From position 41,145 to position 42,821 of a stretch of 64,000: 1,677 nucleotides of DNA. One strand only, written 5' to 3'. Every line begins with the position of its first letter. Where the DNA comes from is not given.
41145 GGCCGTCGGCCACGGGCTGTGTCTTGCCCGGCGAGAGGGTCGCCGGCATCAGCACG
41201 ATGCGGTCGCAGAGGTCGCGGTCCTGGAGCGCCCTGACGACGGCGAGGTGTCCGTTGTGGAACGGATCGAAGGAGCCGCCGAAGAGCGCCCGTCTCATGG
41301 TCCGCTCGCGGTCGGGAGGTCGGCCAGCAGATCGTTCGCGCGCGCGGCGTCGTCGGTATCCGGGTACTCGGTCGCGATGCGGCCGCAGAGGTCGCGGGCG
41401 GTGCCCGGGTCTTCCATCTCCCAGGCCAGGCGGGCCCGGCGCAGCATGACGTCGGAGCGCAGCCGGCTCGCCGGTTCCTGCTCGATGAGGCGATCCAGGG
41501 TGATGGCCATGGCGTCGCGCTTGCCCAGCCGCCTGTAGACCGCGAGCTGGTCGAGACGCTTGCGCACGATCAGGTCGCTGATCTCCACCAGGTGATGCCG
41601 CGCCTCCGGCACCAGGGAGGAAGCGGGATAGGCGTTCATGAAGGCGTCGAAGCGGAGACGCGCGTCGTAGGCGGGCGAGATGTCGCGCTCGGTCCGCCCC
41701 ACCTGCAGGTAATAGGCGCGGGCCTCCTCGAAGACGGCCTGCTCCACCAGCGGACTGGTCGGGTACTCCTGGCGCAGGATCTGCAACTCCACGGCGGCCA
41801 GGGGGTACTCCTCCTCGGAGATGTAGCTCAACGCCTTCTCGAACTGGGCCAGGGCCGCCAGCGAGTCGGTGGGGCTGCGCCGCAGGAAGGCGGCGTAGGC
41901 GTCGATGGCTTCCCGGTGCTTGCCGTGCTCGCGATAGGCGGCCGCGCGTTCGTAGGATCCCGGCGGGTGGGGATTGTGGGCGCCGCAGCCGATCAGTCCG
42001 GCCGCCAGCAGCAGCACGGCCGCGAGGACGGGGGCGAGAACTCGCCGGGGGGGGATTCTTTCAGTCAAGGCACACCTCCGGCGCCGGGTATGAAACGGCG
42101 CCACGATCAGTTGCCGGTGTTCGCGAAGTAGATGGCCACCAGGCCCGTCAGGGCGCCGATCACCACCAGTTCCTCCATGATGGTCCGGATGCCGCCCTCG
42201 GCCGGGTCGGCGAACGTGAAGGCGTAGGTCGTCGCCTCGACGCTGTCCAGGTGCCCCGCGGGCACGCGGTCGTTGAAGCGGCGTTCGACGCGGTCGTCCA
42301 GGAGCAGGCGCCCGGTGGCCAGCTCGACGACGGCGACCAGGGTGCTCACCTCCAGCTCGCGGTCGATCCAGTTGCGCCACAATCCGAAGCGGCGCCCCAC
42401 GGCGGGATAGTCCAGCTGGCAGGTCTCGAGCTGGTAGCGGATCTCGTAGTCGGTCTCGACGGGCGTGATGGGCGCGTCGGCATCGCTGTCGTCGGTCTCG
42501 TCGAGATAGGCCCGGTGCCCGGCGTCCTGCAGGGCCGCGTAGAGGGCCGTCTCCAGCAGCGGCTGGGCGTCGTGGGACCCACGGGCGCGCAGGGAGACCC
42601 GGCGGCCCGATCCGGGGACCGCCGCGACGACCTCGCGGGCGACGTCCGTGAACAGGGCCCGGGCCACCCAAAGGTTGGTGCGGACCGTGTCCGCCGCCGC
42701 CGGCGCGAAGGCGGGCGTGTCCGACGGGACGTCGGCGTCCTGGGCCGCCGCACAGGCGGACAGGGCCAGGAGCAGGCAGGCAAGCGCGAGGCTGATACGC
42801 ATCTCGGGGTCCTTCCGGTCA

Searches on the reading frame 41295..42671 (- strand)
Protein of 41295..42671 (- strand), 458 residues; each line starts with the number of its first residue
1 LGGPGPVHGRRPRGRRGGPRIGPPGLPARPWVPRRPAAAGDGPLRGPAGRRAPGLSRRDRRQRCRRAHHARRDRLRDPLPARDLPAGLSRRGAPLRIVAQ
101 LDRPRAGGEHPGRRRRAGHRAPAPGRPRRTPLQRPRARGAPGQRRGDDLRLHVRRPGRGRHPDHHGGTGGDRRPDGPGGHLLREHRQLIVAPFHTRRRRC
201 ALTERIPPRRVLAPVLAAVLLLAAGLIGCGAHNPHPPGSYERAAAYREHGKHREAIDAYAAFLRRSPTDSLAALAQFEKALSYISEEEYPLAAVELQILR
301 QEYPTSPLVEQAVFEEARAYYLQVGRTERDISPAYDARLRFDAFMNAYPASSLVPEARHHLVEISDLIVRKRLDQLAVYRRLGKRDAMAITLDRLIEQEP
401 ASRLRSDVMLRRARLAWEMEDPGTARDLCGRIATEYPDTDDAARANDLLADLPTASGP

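Call 85: search_protein_families(library=pfam, proteins=[window:41295-42671:-], max_evalue=0.00001)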
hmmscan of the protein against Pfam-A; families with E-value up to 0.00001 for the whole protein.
window:41295-42671:- (458 aa): 3 families
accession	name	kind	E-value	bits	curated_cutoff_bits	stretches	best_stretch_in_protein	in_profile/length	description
PF13174.12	TPR_6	-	2.9e-11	43.7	26.3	0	407-439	1-33/33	Tetratricopeptide repeat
PF13525.12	YfiO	-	5.1e-09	36.6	25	1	240-385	9-157/203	Outer membrane lipoprotein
PF13428.12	TPR_14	-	1.6e-06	28.7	23.5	0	240-275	5-40/44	Tetratricopeptide repeat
